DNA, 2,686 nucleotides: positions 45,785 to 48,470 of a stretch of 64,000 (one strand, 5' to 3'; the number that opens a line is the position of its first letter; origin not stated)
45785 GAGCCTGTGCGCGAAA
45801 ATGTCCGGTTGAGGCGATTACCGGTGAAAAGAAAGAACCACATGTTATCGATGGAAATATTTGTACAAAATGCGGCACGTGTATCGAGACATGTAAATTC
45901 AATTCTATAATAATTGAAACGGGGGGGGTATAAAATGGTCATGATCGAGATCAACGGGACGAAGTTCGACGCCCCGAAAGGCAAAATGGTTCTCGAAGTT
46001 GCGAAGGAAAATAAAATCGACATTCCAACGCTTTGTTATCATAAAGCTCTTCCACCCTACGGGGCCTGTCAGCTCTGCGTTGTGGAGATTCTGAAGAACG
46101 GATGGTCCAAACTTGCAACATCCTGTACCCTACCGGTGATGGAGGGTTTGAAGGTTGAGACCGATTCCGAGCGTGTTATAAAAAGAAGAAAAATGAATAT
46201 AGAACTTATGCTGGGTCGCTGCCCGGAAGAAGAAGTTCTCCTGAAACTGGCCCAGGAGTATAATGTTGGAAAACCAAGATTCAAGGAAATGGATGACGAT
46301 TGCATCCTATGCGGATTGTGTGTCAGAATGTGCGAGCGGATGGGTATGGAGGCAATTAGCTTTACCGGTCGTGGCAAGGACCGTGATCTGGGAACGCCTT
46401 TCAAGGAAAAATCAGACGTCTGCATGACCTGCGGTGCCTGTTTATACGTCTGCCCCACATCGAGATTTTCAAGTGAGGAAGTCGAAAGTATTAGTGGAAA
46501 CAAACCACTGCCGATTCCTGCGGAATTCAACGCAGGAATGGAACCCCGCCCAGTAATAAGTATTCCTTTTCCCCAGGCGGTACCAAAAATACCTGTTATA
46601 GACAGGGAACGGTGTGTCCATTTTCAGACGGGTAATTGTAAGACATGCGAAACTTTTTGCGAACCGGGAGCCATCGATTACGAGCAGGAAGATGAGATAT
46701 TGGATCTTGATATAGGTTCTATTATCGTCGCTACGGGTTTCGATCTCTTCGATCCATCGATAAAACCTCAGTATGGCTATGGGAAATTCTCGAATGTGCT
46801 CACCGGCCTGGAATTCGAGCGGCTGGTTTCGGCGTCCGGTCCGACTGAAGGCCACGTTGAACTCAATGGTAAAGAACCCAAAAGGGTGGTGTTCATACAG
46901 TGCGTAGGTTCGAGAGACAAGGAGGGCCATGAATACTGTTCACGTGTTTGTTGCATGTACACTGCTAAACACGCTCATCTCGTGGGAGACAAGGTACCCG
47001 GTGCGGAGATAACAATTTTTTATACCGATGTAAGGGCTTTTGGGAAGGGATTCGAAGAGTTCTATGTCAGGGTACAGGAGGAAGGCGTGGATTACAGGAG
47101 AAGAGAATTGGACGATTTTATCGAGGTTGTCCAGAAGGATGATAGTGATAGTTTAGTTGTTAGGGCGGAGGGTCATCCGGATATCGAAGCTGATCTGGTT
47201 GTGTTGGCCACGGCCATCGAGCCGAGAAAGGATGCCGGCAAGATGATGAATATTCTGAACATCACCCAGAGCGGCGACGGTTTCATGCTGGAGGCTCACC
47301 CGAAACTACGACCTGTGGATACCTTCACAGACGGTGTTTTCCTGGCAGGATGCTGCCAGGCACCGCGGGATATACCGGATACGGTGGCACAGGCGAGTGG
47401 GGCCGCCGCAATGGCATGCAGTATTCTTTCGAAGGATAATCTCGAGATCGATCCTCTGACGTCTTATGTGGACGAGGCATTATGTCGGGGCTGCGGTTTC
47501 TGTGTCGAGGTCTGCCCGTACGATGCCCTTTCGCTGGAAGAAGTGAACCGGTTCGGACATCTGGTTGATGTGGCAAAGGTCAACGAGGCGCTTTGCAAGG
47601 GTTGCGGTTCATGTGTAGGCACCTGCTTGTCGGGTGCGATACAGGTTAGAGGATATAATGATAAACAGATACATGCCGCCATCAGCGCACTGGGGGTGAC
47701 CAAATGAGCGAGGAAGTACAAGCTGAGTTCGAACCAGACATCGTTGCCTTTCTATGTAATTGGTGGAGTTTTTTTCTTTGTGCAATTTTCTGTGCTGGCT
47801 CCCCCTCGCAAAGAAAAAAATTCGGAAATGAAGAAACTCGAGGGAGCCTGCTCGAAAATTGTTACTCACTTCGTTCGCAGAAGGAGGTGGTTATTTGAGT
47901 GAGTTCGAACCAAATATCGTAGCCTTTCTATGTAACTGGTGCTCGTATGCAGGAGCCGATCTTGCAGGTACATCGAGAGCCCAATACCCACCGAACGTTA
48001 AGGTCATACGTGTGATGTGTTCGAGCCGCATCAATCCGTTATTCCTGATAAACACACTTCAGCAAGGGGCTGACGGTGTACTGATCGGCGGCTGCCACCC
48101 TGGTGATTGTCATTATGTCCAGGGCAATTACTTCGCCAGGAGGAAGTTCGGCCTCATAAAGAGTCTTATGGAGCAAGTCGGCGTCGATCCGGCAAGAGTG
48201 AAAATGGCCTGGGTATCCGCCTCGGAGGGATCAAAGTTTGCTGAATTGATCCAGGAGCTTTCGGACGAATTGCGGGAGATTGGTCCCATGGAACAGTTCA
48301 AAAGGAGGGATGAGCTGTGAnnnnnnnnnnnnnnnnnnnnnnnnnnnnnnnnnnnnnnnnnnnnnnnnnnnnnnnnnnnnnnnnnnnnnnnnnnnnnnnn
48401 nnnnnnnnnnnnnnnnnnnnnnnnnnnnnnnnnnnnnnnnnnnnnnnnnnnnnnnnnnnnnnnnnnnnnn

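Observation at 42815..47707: A second hdrA copy is split at its ferredoxin insertion and interleaved with a NuoE / NuoF / NuoG-N-type NADH module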

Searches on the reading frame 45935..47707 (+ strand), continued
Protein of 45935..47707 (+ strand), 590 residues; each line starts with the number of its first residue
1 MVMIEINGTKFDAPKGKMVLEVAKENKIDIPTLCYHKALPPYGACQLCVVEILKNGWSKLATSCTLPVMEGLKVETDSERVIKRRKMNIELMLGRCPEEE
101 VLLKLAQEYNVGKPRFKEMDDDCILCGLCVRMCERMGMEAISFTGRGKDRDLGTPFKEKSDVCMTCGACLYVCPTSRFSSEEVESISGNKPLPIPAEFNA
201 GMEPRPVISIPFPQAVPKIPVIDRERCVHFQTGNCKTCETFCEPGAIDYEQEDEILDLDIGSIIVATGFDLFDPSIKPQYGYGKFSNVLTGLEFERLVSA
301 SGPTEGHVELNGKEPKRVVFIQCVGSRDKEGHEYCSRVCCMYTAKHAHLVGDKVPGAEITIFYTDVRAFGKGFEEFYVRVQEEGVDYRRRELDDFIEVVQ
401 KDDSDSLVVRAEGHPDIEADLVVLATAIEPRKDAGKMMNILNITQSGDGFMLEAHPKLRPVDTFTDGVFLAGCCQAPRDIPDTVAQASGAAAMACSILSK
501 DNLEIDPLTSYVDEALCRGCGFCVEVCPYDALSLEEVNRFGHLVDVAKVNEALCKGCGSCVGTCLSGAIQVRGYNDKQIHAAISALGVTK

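Call 83: find_encoding_contigs(protein=P0151, flank=9000, max_places=1)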
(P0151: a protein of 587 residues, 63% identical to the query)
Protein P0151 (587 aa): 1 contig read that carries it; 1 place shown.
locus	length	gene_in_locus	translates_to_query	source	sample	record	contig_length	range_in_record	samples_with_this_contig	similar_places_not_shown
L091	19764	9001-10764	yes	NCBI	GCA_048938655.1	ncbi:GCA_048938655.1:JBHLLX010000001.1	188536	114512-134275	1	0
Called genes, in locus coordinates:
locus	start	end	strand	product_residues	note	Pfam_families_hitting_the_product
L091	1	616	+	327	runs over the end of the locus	PF12838:Fer4_7 (faint), PF00037:Fer4 (faint), PF12797:Fer4_2 (faint), PF13187:Fer4_9 (faint), PF13237:Fer4_10 (faint), PF13183:Fer4_8, PF13534:Fer4_17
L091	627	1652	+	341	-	PF13534:Fer4_17 (faint), PF12838:Fer4_7 (faint), PF13484:Fer4_16 (faint), PF13187:Fer4_9 (faint), PF14697:Fer4_21 (faint), PF00037:Fer4 (faint), PF13183:Fer4_8 (weak), PF17179:Fer4_22, +2 more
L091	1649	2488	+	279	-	PF00970:FAD_binding_6 (weak), PF00175:NAD_binding_1, PF10418:DHODB_Fe-S_bind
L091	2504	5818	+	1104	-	PF12831:FAD_oxidored, PF13450:NAD_binding_8 (weak), PF00037:Fer4, PF12797:Fer4_2 (weak), PF14691:Fer4_20, PF07992:Pyr_redox_2, PF13450:NAD_binding_8, PF12838:Fer4_7, +16 more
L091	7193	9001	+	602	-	PF01512:Complex1_51K, PF10531:SLBB (weak), PF10589:NADH_4Fe-4S, PF00037:Fer4 (weak), PF13237:Fer4_10 (weak), PF14697:Fer4_21 (weak), PF25160:LdpA_Fe-S-bd (weak), PF12838:Fer4_7, +2 more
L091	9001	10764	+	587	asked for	PF13510:Fer2_4, PF12797:Fer4_2 (faint), PF13187:Fer4_9 (faint), PF12838:Fer4_7 (weak), PF14697:Fer4_21 (weak), PF00037:Fer4 (weak), PF12837:Fer4_6 (weak), PF12838:Fer4_7, +3 more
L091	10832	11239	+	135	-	PF02662:FlpD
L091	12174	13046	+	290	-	PF01058:Oxidored_q6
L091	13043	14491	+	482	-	PF27537:HoxH, PF00374:NiFeSe_Hases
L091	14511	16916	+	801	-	PF14697:Fer4_21 (weak), PF07992:Pyr_redox_2 (weak), PF00037:Fer4 (weak), PF12837:Fer4_6 (weak), PF12838:Fer4_7, PF13237:Fer4_10, PF14697:Fer4_21, PF02662:FlpD, +6 more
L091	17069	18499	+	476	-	PF05977:MFS_3, PF07690:MFS_1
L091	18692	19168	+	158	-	-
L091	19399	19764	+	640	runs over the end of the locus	PF00515:TPR_1 (faint), PF07719:TPR_2 (faint), PF13176:TPR_7 (faint), PF13181:TPR_8 (faint), PF17874:TPR_MalT (weak), PF13424:TPR_12, PF17874:TPR_MalT, PF13424:TPR_12, +3 more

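Call 85: find_encoding_contigs(protein=P0192, flank=9000, max_places=1)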
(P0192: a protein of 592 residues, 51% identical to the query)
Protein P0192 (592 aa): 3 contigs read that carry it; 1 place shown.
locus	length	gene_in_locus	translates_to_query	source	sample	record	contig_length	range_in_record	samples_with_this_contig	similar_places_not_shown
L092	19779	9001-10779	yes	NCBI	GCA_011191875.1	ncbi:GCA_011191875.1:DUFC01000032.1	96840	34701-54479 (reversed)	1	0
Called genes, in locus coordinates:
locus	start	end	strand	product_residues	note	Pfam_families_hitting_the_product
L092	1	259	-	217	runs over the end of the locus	PF14804:Jag_N, PF13083:KH_KhpA-B, PF01424:R3H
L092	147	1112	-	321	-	PF02096:60KD_IMP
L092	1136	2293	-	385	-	PF13360:PQQ_2, PF07774:EMC1_C (faint), PF01011:PQQ (faint), PF23414:Beta-prop_EML_2 (faint), PF24796:WDR55 (faint), PF13360:PQQ_2, PF13570:Beta-prop_ACSF4, PF13360:PQQ_2 (weak), +1 more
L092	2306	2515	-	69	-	PF01809:YidD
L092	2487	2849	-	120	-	PF00825:Ribonuclease_P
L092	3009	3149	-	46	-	PF00468:Ribosomal_L34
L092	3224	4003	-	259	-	PF01975:SurE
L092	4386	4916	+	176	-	PF12838:Fer4_7 (weak), PF13183:Fer4_8, PF13187:Fer4_9, PF13534:Fer4_17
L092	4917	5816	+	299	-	PF02754:CCG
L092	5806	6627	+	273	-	PF00890:FAD_binding_2 (weak), PF07992:Pyr_redox_2 (weak), PF12831:FAD_oxidored, PF13450:NAD_binding_8 (weak), PF00037:Fer4 (weak), PF12797:Fer4_2 (weak), PF12837:Fer4_6 (weak), PF13237:Fer4_10 (weak)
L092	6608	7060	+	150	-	PF01257:2Fe-2S_thioredx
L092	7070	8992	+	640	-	PF01257:2Fe-2S_thioredx, PF01512:Complex1_51K, PF10531:SLBB (weak), PF10589:NADH_4Fe-4S, PF12838:Fer4_7 (weak), PF13187:Fer4_9 (weak), PF13237:Fer4_10 (weak), PF14697:Fer4_21 (weak), +3 more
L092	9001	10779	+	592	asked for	PF13510:Fer2_4, PF12797:Fer4_2 (faint), PF13484:Fer4_16 (faint), PF13237:Fer4_10 (faint), PF12838:Fer4_7, PF14697:Fer4_21 (weak), PF13187:Fer4_9 (weak), PF14697:Fer4_21 (weak), +3 more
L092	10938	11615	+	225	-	PF00111:Fer2, PF13510:Fer2_4, PF00037:Fer4 (faint), PF12837:Fer4_6 (faint), PF10588:NADH-G_4Fe-4S_3, PF13237:Fer4_10 (faint), PF22117:Fer4_Nqo3, PF12838:Fer4_7 (weak)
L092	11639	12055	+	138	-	PF01257:2Fe-2S_thioredx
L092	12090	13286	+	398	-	PF01512:Complex1_51K, PF10531:SLBB (weak), PF10589:NADH_4Fe-4S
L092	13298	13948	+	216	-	PF12225:DUF5981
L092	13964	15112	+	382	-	PF08448:PAS_4, PF00512:HisKA, PF02518:HATPase_c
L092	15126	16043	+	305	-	PF02219:MTHFR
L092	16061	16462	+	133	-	PF00072:Response_reg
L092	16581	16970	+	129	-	PF00072:Response_reg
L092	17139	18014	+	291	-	PF02219:MTHFR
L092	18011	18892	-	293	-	PF00175:NAD_binding_1, PF10418:DHODB_Fe-S_bind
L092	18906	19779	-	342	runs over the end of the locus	PF12838:Fer4_7 (faint), PF13183:Fer4_8 (faint), PF13187:Fer4_9 (faint), PF00037:Fer4 (faint), PF17179:Fer4_22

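Call 109: search_protein_families(library=pfam, proteins=[L091:2504-5818:+, L090:5239-6060:+, L092:5806-6627:+], max_evalue=0.001)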
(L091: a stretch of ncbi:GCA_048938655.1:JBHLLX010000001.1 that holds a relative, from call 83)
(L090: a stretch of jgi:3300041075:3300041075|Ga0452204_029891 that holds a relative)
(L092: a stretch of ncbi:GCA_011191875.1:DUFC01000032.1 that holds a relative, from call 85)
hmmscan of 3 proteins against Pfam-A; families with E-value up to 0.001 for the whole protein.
L091:2504-5818:+ (1104 aa): 25 families
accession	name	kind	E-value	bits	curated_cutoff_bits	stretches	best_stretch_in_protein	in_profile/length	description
PF07992.20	Pyr_redox_2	-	1.2e-44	153.3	26.1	2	380-677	2-291/291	Pyridine nucleotide-disulphide oxidoreductase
PF14691.11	Fer4_20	-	7.4e-21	74.5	25.8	1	290-369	30-112/113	Dihydroprymidine dehydrogenase domain II, 4Fe-4S cluster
PF13450.12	NAD_binding_8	-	8.6e-19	68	21.9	2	383-416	1-34/68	NAD(P)-binding Rossmann-like domain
PF13738.12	Pyr_redox_3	-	2.2e-18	67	30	1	467-661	127-305/305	Pyridine nucleotide-disulphide oxidoreductase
PF12831.13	FAD_oxidored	-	4.9e-17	62.8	27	2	143-179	3-39/416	FAD dependent oxidoreductase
PF00070.33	Pyr_redox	-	8.3e-17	61.9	22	2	141-177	1-36/82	Pyridine nucleotide-disulphide oxidoreductase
PF00037.32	Fer4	-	3.3e-15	55.6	21.1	2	236-256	2-22/24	4Fe-4S binding domain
PF01946.23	Thi4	-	6.3e-13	48.9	26.2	1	379-419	18-59/235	Thi4 family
PF12838.12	Fer4_7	-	4.2e-12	46.8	27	2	1039-1084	2-52/52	4Fe-4S dicluster domain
PF01266.30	DAO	-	7.1e-12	46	27.9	2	381-410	2-31/353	FAD dependent oxidoreductase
PF00890.30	FAD_binding_2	-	2.6e-11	43.8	20.4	2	381-418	2-39/414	FAD binding domain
PF13237.11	Fer4_10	-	3.9e-10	39.9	25.5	2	1033-1081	3-53/53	4Fe-4S dicluster domain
PF01134.28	GIDA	-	8.2e-10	38.7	22.1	1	143-191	3-41/391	Glucose inhibited division protein A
PF01593.30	Amino_oxidase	-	1.1e-09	38.6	19.8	0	389-415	2-28/443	Flavin containing amine oxidoreductase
PF14697.11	Fer4_21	-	6.1e-09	36.3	35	2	1032-1087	1-59/59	4Fe-4S dicluster domain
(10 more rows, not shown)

L090:5239-6060:+ (273 aa): 8 families
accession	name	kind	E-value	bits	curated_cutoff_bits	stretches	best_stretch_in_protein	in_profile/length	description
PF01257.25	2Fe-2S_thioredx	-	1.5e-47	161.5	24.8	1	125-267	2-144/145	Thioredoxin-like [2Fe-2S] ferredoxin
PF00037.32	Fer4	-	3.4e-06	27.1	21.1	1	86-103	3-20/24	4Fe-4S binding domain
PF14697.11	Fer4_21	-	7.9e-06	26.3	35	1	80-108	30-58/59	4Fe-4S dicluster domain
PF13237.11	Fer4_10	-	1.4e-05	25.4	25.5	1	86-113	4-33/53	4Fe-4S dicluster domain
PF12797.12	Fer4_2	-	1.5e-05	25.1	24.5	1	85-103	4-22/22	4Fe-4S binding domain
PF13183.11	Fer4_8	-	4e-05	24.5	27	1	89-117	3-32/68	4Fe-4S dicluster domain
PF12837.12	Fer4_6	-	5.1e-05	23.5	25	1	86-103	4-21/24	4Fe-4S binding domain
PF25160.1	LdpA_Fe-S-bd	-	0.001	19.3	27.6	1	84-103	21-40/49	LdpA Fe-S cluster-binding domain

L092:5806-6627:+ (273 aa): 14 families
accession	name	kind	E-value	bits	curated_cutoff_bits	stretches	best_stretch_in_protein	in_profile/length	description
PF12831.13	FAD_oxidored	-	5e-08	33.1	27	1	145-182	3-40/416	FAD dependent oxidoreductase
PF13450.12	NAD_binding_8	-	7.4e-07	29.8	21.9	1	146-197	1-52/68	NAD(P)-binding Rossmann-like domain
PF00037.32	Fer4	-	1.6e-06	28.1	21.1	1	238-256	2-20/24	4Fe-4S binding domain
PF12837.12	Fer4_6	-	2.5e-06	27.6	25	1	239-256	4-21/24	4Fe-4S binding domain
PF07992.20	Pyr_redox_2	-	3.1e-06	27.2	26.1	1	144-236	3-75/291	Pyridine nucleotide-disulphide oxidoreductase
PF00890.30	FAD_binding_2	-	7.3e-06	25.9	20.4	1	145-180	3-38/414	FAD binding domain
PF12797.12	Fer4_2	-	1.4e-05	25.2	24.5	1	237-256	3-22/22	4Fe-4S binding domain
PF13237.11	Fer4_10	-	2.2e-05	24.7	25.5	1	238-262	3-27/53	4Fe-4S dicluster domain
PF00070.33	Pyr_redox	-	8.9e-05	23.4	22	1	144-177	2-35/82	Pyridine nucleotide-disulphide oxidoreductase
PF01266.30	DAO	-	0.00013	22.1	27.9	1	145-181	3-39/353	FAD dependent oxidoreductase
PF14697.11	Fer4_21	-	0.00033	21.2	35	1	234-256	31-53/59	4Fe-4S dicluster domain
PF12838.12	Fer4_7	-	0.00036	21.4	27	0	233-256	27-50/52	4Fe-4S dicluster domain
PF03486.20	HI0933_like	-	0.00065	19.7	50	0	144-178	3-37/244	HI0933-like protein Rossmann domain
PF01134.28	GIDA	-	0.00067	19.3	22.1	1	145-181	3-29/391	Glucose inhibited division protein A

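Call 112: predict_structure(alignment_id=A5)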
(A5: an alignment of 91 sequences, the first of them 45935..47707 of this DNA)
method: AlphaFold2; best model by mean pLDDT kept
length: 590 residues; sequences in the alignment: 91
mean_pLDDT: 83.4   pTM: 0.57
mean pLDDT of the five models: 83.4, 77.4, 77.1, 73.7, 72.5
residues with pLDDT >= 90: 190; 70-90: 339; 50-70: 58; < 50: 3
segments of 3 or more residues with pLDDT < 50: 588-590
pLDDT, mean of each block of 10 residues (from residue 1): 94 94 93 90 92 91 95 94 95 91 93 85 89 84 82 79 79 82 75 68 74 70 84 81 80 75 82 91 92 86 81 91 81 74 91 94 78 84 93 90 87 95 90 82 77 71 80 69 77 80 65 88 84 87 88 76 85 72 56
secondary structure, 60 per line:
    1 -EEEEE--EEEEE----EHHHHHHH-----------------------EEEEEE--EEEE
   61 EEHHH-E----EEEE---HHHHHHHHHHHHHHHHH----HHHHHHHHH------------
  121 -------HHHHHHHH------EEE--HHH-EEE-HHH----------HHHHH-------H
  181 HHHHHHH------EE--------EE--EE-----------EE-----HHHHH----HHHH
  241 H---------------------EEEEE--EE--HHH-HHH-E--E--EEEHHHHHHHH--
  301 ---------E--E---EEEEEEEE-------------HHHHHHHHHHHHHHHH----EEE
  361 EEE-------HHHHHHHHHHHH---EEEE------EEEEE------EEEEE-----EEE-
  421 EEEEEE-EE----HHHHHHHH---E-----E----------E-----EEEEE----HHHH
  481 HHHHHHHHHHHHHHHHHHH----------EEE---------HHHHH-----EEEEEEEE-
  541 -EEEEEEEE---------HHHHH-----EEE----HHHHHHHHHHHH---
elements in order: E2-6 E9-13 H19-25 E49-54 E57-62 E72-75 H79-95 H100-108 H128-135 E142-144 E151-153 H168-172 H180-187 H228-232 H237-241 E263-267 E288-290 H291-298 E317-324 H338-353 E358-363 H371-382 E386-389 E396-400 E407-411 E417-419 E421-426 H434-441 E468-472 H477-499 E510-512 H522-526 E532-539 E542-549 H559-563 E569-571 H576-587

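Call 114: fold_search(model_id=the predicted structure, library=pdb)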
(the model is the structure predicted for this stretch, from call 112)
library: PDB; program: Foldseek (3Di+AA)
matches with E <= 10: 1208; with E <= 0.001: 404
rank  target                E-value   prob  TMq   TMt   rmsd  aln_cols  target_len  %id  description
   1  5odh_A                1.1e-37  1.00  0.54  0.49   5.1       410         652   46  Heterodisulfide reductase / [NiFe]-hydrogenase complex from Methanothermococcus thermolithotrophicus soaked with heter (released 2017-08-30)
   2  5odc_A                1.4e-37  1.00  0.56  0.51   5.2       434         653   45  Heterodisulfide reductase / [NiFe]-hydrogenase complex from Methanothermococcus thermolithotrophicus at 2.3 A resoluti (released 2017-08-30)
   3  5odi_A                3.5e-37  1.00  0.55  0.51   5.5       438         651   44  Heterodisulfide reductase / [NiFe]-hydrogenase complex from Methanothermococcus thermolithotrophicus cocrystallized wi (released 2017-08-30)
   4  7bkb_A                4.4e-37  1.00  0.56  0.51   5.5       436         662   42  Formate dehydrogenase - heterodisulfide reductase - formylmethanofuran dehydrogenase complex from Methanospirillum hun (released 2021-09-29)
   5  8rvu_A                6.2e-37  1.00  0.54  0.50  15.3       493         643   42  CryoEM structure of the Elp-Hdr complex of Methanothermobacter marburgensis state 2 (composite structure) (released 2025-05-14)
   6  8rvy_A                1.5e-36  1.00  0.53  0.49  15.0       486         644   42  CryoEM structure of the Elp-Hdr complex of Methanothermobacter marburgensis state 1 (composite structure) (released 2025-05-14)
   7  7bkd_A                2.6e-36  1.00  0.55  0.49   5.8       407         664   44  Formate dehydrogenase - heterodisulfide reductase - formylmethanofuran dehydrogenase complex from Methanospirillum hun (released 2021-09-29)
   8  8rwn_A                1.2e-30  1.00  0.47  0.63  16.3       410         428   41  CryoEM structure of the Hdr(ABC)2 subunits of the Elp-Hdr complex of Methanothermobacter marburgensis (released 2025-05-14)
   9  8rvu_a                4.9e-30  1.00  0.47  0.63  16.1       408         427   41  CryoEM structure of the Elp-Hdr complex of Methanothermobacter marburgensis state 2 (composite structure) (released 2025-05-14)
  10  7bke_A                2.7e-28  1.00  0.47  0.61   4.9       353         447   42  Formate dehydrogenase - heterodisulfide reductase - formylmethanofuran dehydrogenase complex from Methanospirillum hun (released 2021-09-29)
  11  7bkd_a                5.1e-28  1.00  0.47  0.61   3.3       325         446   44  Formate dehydrogenase - heterodisulfide reductase - formylmethanofuran dehydrogenase complex from Methanospirillum hun (released 2021-09-29)
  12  6tjr_A                3.0e-19  1.00  0.36  0.61   2.8       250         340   33  Structure of HdrA-like subunit from Hyphomicrobium denitrificans (released 2020-08-19)
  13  9mqx_A                2.4e-17  1.00  0.30  0.69   1.4       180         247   42  Electron-bifurcating Tungstopyranopterin-containing aldehyde oxidoreductase with NADH (released 2025-07-16)
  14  9bov_A                5.8e-17  1.00  0.24  0.13  35.4       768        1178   18  Structure of electron bifurcating Nfn-ABC complexed with NAD from Caldicellulosiruptor saccharolyticus (released 2025-03-05)
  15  8oh5_C                8.2e-17  1.00  0.26  0.14  35.1       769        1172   17  Cryo-EM structure of the electron bifurcating transhydrogenase StnABC complex from Sporomusa Ovata (state 2) (released 2023-09-13)
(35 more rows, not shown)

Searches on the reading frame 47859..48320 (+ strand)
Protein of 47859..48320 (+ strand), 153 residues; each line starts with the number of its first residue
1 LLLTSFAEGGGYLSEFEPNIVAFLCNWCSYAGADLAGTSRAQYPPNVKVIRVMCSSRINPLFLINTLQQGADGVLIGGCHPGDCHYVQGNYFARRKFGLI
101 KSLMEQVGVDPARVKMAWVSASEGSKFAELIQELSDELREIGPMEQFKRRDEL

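Call 3: search_protein_families(library=pfam, proteins=[window:47859-48320:+], max_evalue=0.01)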
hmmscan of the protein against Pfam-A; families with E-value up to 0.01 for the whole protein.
window:47859-48320:+ (153 aa): 1 family
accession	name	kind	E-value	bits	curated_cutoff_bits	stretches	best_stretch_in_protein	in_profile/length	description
PF02662.21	FlpD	-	1.2e-53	180.7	22.3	1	20-142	1-123/123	Methyl-viologen-reducing hydrogenase, delta subunit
